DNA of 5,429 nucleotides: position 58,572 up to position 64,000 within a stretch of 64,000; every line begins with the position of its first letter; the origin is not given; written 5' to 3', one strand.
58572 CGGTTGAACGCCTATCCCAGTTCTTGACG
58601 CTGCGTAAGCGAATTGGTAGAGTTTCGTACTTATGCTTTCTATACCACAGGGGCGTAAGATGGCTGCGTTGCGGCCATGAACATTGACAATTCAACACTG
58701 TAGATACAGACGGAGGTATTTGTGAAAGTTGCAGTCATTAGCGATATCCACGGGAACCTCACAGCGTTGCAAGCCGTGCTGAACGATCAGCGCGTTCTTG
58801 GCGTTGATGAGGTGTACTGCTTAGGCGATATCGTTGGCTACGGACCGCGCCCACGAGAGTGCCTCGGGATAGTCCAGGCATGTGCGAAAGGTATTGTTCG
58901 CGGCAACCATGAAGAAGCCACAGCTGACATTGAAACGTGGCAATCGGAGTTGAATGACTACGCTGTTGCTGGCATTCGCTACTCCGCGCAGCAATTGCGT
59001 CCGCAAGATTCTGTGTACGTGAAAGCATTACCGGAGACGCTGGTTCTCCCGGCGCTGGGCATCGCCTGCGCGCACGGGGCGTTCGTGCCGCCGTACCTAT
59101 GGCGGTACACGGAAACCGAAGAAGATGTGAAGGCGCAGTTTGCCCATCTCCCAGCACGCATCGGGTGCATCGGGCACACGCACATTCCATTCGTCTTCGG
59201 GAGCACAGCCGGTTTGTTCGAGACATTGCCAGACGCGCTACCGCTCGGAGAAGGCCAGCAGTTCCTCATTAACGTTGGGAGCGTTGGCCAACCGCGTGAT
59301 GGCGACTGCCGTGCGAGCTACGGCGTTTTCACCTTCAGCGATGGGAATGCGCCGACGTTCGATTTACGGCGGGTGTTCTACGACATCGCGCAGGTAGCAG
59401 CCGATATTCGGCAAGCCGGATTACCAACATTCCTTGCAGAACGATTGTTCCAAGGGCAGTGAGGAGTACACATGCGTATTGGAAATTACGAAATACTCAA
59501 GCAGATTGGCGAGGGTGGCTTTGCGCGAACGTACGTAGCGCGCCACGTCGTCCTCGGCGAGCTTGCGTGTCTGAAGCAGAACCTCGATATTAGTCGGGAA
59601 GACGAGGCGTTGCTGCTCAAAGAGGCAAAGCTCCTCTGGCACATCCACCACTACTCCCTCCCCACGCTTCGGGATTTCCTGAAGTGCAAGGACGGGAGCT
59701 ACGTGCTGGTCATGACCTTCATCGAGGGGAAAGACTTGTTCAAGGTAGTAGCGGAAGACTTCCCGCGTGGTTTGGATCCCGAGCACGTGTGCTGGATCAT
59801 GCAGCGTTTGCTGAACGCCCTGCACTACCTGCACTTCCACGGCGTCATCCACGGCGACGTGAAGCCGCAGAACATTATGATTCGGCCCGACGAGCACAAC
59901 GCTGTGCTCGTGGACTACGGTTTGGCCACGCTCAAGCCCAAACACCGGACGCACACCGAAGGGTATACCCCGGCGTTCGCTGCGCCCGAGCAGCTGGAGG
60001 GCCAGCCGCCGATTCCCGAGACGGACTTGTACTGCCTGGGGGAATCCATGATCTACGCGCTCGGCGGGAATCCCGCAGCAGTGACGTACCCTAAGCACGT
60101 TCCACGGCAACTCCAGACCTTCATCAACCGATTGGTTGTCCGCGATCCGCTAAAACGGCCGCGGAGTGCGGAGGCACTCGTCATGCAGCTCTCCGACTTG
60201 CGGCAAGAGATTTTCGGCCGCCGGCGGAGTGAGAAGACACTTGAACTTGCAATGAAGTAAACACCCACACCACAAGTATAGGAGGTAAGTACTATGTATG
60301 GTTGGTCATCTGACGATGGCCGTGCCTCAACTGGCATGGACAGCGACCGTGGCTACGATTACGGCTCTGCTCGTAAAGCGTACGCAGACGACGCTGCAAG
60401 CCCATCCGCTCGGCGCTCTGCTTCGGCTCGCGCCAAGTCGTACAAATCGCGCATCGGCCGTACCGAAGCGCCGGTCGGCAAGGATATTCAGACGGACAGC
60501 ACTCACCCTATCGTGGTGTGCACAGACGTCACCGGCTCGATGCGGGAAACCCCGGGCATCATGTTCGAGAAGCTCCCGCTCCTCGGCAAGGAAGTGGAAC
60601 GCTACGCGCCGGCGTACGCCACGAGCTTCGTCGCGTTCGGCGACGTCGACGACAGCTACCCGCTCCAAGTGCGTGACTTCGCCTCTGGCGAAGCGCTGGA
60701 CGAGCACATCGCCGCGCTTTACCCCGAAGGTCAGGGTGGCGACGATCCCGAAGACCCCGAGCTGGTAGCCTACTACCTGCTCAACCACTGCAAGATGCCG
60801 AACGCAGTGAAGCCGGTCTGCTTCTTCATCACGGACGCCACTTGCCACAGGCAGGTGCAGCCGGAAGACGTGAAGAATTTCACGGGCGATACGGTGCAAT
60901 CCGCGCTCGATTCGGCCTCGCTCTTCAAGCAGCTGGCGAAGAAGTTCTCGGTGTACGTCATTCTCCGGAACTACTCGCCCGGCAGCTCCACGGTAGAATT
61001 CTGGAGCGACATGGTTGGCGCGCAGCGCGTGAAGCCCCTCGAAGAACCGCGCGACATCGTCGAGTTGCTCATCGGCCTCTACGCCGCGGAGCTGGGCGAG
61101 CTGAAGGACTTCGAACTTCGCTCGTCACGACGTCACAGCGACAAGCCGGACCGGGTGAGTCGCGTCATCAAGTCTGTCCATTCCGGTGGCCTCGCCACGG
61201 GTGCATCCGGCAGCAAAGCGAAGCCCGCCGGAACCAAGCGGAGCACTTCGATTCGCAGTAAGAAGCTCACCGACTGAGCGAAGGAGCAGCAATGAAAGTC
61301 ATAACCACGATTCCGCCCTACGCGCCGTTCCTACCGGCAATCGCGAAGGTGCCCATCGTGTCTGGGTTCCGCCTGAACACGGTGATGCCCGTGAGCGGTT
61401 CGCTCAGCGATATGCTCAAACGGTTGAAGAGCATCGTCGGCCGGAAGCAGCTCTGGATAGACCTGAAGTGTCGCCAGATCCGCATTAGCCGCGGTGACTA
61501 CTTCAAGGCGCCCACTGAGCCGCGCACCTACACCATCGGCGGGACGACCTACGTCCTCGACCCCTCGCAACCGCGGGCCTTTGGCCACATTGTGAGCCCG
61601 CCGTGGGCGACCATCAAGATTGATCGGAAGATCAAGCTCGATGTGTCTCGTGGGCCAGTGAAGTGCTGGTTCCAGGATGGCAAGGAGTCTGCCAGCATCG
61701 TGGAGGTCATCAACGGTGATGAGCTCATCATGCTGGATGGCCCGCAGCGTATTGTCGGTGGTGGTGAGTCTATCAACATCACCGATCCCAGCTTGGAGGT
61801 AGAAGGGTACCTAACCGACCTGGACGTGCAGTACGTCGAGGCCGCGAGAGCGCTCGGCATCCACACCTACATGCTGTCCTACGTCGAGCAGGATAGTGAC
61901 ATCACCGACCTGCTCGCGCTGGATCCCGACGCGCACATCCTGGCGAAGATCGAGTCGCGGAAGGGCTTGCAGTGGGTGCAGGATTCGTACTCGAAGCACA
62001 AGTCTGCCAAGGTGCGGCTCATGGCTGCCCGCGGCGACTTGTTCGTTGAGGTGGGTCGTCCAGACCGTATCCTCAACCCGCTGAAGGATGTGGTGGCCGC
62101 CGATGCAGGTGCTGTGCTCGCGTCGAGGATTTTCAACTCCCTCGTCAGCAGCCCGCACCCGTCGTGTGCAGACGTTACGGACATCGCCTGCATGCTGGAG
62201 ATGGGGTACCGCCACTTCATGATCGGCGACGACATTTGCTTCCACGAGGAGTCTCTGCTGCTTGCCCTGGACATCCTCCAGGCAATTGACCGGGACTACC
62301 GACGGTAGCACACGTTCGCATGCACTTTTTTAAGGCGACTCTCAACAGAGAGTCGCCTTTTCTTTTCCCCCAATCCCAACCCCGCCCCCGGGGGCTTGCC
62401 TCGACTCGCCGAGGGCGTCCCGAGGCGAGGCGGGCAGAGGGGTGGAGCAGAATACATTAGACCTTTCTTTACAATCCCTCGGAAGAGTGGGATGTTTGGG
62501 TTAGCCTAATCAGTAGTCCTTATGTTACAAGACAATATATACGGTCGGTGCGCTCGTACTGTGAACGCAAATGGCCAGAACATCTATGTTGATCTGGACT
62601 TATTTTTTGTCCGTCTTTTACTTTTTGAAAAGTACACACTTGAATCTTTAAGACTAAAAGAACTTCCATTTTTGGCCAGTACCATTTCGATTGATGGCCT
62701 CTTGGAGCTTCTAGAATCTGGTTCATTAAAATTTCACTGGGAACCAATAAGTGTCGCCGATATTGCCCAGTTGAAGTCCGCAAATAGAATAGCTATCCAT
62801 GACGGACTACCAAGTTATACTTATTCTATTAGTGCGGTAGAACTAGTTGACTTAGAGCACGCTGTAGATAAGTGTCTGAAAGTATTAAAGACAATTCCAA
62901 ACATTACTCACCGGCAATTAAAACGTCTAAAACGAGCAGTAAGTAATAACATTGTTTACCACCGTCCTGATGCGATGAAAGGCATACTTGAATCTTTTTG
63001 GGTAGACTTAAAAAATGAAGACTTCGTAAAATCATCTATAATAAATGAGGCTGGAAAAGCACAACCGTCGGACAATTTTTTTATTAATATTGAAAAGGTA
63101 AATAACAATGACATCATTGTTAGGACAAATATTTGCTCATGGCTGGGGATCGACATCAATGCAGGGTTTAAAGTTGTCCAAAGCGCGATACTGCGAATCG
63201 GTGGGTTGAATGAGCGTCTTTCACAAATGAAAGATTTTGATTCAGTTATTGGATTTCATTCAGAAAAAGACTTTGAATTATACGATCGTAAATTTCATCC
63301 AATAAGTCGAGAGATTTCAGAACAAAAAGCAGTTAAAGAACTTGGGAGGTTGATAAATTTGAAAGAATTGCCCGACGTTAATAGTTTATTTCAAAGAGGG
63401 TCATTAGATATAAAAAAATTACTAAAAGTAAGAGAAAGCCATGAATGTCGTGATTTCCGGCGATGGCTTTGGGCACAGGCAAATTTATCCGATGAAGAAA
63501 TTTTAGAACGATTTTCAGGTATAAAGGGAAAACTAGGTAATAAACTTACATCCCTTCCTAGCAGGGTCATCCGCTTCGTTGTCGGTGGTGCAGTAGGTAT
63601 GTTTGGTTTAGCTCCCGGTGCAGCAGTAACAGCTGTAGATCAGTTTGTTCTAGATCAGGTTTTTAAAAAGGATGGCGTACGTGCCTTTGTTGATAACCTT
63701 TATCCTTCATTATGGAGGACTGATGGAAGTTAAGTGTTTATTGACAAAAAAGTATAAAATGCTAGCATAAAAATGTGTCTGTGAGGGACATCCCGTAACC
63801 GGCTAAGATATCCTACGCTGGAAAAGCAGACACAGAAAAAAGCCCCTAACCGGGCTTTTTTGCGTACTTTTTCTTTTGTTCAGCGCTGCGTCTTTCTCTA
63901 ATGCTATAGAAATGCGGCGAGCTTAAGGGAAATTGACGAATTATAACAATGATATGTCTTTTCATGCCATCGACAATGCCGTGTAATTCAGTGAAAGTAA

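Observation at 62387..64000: Abrupt AT-rich island at the window end carrying an unknown 403-aa protein and a compact small-RNA gene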

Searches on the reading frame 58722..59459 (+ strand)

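Call 8: search_protein_families(library=pfam, proteins=[window:58722-59459:+], max_evalue=0.1)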
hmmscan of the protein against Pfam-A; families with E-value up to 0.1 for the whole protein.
window:58722-59459:+ (246 aa): 2 families
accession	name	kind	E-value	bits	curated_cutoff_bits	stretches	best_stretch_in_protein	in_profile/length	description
PF12850.12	Metallophos_2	-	1.6e-17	64.4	27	1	1-207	1-153/154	Calcineurin-like phosphoesterase superfamily domain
PF00149.33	Metallophos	-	3.5e-13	50.9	21.5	1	1-120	1-116/191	Calcineurin-like phosphoesterase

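Call 9: search_protein_families(library=padloc, proteins=[window:58722-59459:+], max_evalue=0.1)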
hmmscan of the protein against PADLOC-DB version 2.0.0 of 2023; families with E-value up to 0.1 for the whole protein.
window:58722-59459:+ (246 aa): 0 families

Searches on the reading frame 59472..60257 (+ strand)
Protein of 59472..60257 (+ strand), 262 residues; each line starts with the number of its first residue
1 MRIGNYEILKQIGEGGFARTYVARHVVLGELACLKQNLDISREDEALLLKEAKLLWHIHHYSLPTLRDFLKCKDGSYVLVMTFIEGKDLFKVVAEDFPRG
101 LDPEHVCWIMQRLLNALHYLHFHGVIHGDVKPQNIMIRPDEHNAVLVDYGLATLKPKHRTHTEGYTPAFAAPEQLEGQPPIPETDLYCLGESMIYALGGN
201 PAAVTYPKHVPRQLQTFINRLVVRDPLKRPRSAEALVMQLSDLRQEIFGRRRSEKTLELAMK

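Call 8: search_protein_families(library=pfam, proteins=[window:59472-60257:+], max_evalue=0.1)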
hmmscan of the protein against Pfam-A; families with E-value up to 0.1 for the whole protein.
window:59472-60257:+ (262 aa): 7 families
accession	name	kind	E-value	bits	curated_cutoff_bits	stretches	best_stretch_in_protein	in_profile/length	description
PF00069.31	Pkinase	-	2.3e-33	116.2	31.7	1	6-202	1-196/263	Protein kinase domain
PF07714.23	PK_Tyr_Ser-Thr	-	4.2e-15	56.2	23.1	1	8-214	3-217/258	Protein tyrosine and serine/threonine kinase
PF01636.29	APH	-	7.7e-06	26.3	23.2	1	121-155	166-200/239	Phosphotransferase enzyme family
PF03109.22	ABC1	-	8.5e-06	25.5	22.9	1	75-158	141-221/244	ABC1 atypical kinase-like domain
PF19974.5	TCAD9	-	9.9e-05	22.1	40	1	111-149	285-321/429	Ternary complex associated domain 9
PF01163.29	RIO1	-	0.00046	20.3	22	1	77-151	81-150/187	RIO domain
PF17667.7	Pkinase_fungal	-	0.0057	15.9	24.1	1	114-183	296-373/387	Fungal protein kinase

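Call 9: search_protein_families(library=padloc, proteins=[window:59472-60257:+], max_evalue=0.1)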
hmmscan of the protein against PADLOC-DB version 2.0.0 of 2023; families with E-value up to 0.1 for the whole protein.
window:59472-60257:+ (262 aa): 36 families (the best 25 are shown)
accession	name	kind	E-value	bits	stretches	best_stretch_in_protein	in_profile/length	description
PDLC04138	mad6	-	1.7e-39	134.3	2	4-194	51-247/659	mads_6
PDLC04042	PD-T4-6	-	8.6e-38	128.6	1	4-202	9-211/292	-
PDLC04053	PD-T4-6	-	1.9e-34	117.5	1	3-199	8-207/311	-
PDLC04044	PD-T4-6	-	2e-34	117.3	1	5-249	33-298/372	-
PDLC04047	PD-T4-6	-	2.8e-32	110.1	1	3-195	9-204/327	-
PDLC04045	PD-T4-6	-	7.2e-31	105.4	1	5-201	34-245/350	-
PDLC04054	PD-T4-6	-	2.9e-28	97.3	1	4-199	11-209/347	-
PDLC04051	PD-T4-6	-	4.8e-28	96.3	1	4-201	32-239/476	-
PDLC04062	PD-T4-6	-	1.5e-27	94.7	1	6-199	34-234/450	-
PDLC04060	PD-T4-6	-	1.7e-25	87.9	1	4-193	8-199/486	-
PDLC04061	PD-T4-6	-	3.1e-25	87.6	1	4-195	16-214/510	-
PDLC03920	MkoA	-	8.4e-25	85.3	1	4-260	8-295/1112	-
PDLC04048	PD-T4-6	-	1.7e-24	84.9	1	4-197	10-206/354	-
PDLC04050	PD-T4-6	-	4.5e-24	83.2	1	3-244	62-327/480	-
PDLC04057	PD-T4-6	-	6.1e-24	82.8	1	4-191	8-198/443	-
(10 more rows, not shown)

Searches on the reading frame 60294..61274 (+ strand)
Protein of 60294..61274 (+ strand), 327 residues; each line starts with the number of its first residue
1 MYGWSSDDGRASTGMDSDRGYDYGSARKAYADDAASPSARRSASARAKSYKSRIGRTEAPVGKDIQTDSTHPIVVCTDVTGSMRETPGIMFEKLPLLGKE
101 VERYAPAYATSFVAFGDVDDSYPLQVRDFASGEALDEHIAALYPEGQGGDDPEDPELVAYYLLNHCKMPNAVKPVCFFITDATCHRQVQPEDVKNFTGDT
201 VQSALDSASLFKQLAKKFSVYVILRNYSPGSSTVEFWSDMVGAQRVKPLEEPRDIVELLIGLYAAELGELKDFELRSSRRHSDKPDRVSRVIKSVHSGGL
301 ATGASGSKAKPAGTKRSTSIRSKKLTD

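Call 8: search_protein_families(library=pfam, proteins=[window:60294-61274:+], max_evalue=0.1)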
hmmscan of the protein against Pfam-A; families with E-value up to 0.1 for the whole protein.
window:60294-61274:+ (327 aa): 0 families

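Call 9: search_protein_families(library=padloc, proteins=[window:60294-61274:+], max_evalue=0.1)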
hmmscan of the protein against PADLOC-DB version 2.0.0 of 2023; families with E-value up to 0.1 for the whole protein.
window:60294-61274:+ (327 aa): 0 families

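Call 75: find_encoding_contigs(protein=window:60294-61274:+, flank=10000, max_places=3)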
Protein window:60294-61274:+ (327 aa): no gene with exactly this product is on record in the collection.

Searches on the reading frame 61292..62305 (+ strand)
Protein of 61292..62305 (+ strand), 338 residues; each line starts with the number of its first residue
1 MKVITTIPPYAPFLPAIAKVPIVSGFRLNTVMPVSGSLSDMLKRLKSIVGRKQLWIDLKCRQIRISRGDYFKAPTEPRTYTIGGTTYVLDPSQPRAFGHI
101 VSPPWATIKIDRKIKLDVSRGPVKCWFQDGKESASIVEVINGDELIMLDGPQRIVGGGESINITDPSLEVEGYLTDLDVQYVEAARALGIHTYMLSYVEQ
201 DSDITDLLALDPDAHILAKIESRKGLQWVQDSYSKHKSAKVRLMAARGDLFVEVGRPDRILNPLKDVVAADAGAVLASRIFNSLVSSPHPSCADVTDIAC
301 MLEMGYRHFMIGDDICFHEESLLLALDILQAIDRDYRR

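Call 8: search_protein_families(library=pfam, proteins=[window:61292-62305:+], max_evalue=0.1)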
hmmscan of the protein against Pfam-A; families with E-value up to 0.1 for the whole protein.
window:61292-62305:+ (338 aa): 1 family
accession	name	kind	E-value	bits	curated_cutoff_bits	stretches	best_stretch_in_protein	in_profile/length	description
PF00224.27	PK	-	2.2e-10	40.6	30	1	114-300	116-303/328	Pyruvate kinase, barrel domain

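Call 9: search_protein_families(library=padloc, proteins=[window:61292-62305:+], max_evalue=0.1)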
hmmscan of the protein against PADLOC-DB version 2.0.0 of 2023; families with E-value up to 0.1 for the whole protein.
window:61292-62305:+ (338 aa): 0 families

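Call 44: find_related_loci(query=window:61292-62305:+, collection=genome_contigs, flank=6000)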
Query window:61292-62305:+ (338 aa) in genome_contigs; peptide patterns used: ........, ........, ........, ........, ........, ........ (x = any residue, [..] = any of these).
49 stretches matched a pattern; 9 encode a relative of the query (tblastn E <= 1e-3); 9 distinct loci.
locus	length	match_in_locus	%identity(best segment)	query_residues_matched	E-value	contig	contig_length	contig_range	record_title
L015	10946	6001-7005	64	1-335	7e-149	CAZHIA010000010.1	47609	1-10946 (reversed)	MAG TPA_asm: uncultured Candidatus Saccharibacteria bacterium isolate SRP257259_co1_13 genome assembly, contig: NODE_699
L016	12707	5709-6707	59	1-332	1e-138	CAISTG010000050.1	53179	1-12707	MAG: Candidatus Buchananbacteria bacterium isolate MJ-time_bin-7222 genome assembly, contig: bin-7222:50/66, whole genom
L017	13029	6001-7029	60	1-334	5e-137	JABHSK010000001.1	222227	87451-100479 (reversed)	MAG: Candidatus Parcubacteria bacterium isolate SI039_bin36 k141_2370119, whole genome shotgun sequence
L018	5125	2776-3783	60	1-332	1e-133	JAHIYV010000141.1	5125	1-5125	MAG: Patescibacteria group bacterium isolate Modern_marine.mb.145 Modern_marine.mb.145_k141_2508908, whole genome shotgu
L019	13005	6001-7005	57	1-337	2e-125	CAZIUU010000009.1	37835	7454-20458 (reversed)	MAG TPA_asm: uncultured Methanosarcinales archaeon isolate binchicken_co251_991 genome assembly, contig: NODE_1497_lengt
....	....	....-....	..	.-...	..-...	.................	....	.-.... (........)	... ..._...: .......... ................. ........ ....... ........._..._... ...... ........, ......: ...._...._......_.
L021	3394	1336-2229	44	1-336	2e-87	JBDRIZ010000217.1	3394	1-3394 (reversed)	MAG: Candidatus Woesearchaeota archaeon isolate MEGAHIT-group-1.614 k141_2563515, whole genome shotgun sequence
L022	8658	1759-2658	42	1-336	5e-82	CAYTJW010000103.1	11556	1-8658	MAG TPA_asm: uncultured Thermoanaerobaculia bacterium isolate binchicken_co66_87 genome assembly, contig: NODE_8468_leng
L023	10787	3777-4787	59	1-333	2e-133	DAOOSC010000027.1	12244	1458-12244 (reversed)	MAG TPA_asm: Candidatus Magasanikbacteria bacterium isolate AMR_MDS_2529 NODE_6406_length_12244_cov_10.274182, whole gen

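Call 49: find_related_loci(query=window:61292-62305:+, collection=viral_contigs, flank=10000)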
Query window:61292-62305:+ (338 aa) in viral_contigs; peptide patterns used: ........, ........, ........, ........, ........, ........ (x = any residue, [..] = any of these).
5 stretches matched a pattern, but none encodes a relative of the query by tblastn (E <= 1e-3).

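Call 73: find_encoding_contigs(protein=window:61292-62305:+, flank=10000, max_places=6)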
Protein window:61292-62305:+ (338 aa): no gene with exactly this product is on record in the collection.
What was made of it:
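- Tried and rejected: Attempts to extend the NCBI contig through neighbouring proteins failed, because those exact products are not on record (calls 73, 75).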

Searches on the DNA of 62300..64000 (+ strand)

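Call 5: search_rna_families(source=window, start=62300, end=64000, threshold=evalue, max_evalue=10, show_alignments=3)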
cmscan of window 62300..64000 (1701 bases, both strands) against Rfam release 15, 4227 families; matches with E-value up to 10: 4.
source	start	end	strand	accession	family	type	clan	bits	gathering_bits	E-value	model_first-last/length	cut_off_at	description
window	62638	62700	-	RF00402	SNORA25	Gene; snRNA; snoRNA; HACA-box;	-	20.2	85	1.7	1-128/128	no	Small nucleolar RNA SNORA25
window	63743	63873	+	RF02502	Atu_C8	Gene; sRNA;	-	19.7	50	0.85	1-122/122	no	Rhizobiales sRNA Atu_C8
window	63808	63864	+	RF00506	Thr_leader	Cis-reg; leader;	-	15.5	55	9.4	1-118/118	no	Threonine operon leader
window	63834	63879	+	RF00489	ctRNA_p42d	Gene; antisense;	-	15.1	50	9.4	1-46/46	no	ctRNA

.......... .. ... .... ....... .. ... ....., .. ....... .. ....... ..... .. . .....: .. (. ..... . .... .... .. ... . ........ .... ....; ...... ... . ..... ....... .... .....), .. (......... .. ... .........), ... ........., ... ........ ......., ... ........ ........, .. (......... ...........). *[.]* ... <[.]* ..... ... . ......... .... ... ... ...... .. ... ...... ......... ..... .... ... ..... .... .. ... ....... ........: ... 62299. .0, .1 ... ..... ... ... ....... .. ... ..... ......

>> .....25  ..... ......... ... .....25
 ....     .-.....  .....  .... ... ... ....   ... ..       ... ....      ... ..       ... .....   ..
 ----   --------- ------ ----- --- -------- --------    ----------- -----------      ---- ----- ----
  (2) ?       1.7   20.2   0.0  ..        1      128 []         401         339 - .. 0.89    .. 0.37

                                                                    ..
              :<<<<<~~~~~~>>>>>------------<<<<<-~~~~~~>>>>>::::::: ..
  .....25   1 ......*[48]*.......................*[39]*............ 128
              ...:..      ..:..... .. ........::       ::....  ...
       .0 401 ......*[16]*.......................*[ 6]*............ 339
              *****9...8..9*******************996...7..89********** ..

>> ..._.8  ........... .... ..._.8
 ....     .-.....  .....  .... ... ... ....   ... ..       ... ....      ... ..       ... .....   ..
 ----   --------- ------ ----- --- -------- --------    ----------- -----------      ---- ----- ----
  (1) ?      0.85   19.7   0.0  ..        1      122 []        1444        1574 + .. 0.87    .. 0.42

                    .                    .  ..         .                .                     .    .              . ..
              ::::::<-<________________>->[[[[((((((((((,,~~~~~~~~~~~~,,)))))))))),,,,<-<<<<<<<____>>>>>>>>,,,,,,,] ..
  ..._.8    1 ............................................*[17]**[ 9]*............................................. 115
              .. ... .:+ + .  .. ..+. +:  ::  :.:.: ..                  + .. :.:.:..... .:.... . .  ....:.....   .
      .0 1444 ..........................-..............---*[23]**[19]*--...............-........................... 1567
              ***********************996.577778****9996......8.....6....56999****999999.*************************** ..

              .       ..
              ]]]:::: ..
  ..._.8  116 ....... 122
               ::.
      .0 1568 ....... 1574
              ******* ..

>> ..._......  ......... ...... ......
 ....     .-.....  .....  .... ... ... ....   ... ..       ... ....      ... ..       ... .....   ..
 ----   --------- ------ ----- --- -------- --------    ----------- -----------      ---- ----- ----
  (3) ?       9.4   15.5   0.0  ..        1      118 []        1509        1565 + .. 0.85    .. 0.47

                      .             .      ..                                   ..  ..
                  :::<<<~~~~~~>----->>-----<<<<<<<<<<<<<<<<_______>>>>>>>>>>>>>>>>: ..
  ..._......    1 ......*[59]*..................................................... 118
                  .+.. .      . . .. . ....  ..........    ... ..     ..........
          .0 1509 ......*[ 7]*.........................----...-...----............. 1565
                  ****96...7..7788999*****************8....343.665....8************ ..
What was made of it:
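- On Any Rfam RNA family: The best sub-threshold match has E 0.85 (call 5).
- Closest known: Rfam Atu_C8. Different: The score is 19.7 bits against a gathering score of 50, with E 0.85 (call 5).
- Tried and rejected: I rejected it because Rfam gave no crcB hit even at E<=10 (call 5).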

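Call 12: search_dna_similar(query=window:62460-64000:+, collection=plasmids, mode=distant)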
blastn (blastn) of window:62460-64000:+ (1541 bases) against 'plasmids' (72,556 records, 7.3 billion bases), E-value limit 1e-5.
No match.

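Call 13: search_dna_similar(query=window:62460-64000:+, collection=phages, mode=distant)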
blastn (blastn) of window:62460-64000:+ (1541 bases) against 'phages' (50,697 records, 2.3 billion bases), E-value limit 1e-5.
No match.

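Call 86: search_rna_families(source=L002, threshold=evalue, max_evalue=1)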
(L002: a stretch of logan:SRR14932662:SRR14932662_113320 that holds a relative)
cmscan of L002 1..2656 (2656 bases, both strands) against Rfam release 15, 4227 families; matches with E-value up to 1: 0.
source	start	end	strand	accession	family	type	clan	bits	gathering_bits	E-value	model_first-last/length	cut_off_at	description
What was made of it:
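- On Any Rfam RNA family: There is nothing at E<=1 on L002 (call 86).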
